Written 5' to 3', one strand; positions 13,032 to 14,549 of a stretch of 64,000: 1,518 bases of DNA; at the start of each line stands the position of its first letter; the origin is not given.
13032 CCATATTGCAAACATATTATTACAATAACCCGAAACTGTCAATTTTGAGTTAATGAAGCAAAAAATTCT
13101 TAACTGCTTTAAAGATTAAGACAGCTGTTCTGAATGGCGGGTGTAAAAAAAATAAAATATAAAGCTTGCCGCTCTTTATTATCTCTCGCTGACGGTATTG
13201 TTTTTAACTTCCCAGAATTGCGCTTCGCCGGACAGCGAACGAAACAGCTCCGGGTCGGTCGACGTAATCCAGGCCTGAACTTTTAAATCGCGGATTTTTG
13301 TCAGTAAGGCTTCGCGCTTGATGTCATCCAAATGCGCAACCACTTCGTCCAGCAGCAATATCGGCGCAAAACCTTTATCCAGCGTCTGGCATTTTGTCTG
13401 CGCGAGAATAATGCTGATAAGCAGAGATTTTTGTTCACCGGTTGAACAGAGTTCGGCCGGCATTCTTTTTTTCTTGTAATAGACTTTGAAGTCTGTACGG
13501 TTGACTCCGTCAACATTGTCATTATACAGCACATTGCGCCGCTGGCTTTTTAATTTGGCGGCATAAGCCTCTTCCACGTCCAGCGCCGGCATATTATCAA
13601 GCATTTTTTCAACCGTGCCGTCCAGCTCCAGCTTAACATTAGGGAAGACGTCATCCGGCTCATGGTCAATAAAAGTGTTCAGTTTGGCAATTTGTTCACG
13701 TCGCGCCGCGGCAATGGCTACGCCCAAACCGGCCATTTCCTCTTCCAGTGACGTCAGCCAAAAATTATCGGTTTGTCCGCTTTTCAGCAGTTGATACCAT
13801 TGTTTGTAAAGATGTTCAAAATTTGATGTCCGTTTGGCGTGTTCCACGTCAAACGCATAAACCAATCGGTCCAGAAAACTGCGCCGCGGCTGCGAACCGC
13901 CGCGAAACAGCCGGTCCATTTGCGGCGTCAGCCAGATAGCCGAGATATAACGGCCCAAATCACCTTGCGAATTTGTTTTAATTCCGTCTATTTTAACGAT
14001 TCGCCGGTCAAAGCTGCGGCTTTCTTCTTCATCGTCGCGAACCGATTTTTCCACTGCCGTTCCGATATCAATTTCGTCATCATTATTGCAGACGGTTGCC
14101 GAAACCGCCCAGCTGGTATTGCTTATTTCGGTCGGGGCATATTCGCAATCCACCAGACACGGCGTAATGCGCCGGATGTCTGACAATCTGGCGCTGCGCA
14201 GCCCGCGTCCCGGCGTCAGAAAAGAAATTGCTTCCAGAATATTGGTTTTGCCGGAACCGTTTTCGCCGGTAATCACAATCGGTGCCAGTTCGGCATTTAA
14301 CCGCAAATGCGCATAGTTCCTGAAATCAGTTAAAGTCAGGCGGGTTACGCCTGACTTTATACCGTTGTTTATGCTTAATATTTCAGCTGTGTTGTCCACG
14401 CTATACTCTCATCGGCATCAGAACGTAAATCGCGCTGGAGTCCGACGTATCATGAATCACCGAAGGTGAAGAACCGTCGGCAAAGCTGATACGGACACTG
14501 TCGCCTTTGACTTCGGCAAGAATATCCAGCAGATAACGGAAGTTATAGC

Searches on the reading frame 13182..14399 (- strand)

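Call 18: search_protein_families(library=ncbifam, proteins=[window:13182-14399:-], max_evalue=0.00001)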
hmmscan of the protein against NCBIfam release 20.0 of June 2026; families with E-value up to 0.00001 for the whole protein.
window:13182-14399:- (406 aa): 5 families
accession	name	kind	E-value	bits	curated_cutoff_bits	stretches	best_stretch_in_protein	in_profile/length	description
TIGR00611.2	recf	equivalog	5.8e-62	209.8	172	1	18-381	1-339/339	DNA replication/repair protein RecF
NF010680.0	PRK14079.1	equivalog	1.1e-25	90.4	386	1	125-380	83-325/349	recombination protein F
NF041760.1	PtuA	equivalog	5.8e-08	32.1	500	1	17-59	51-93/524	retron Ec78 anti-phage system effector ATPase PtuA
TIGR02169.1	SMC_prok_A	equivalog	9.9e-07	26.8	729.4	0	41-75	26-63/1165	chromosome segregation protein SMC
NF010068.0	PRK13548.1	equivalog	7e-06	25.3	261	0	318-372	138-189/261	heme ABC transporter ATP-binding protein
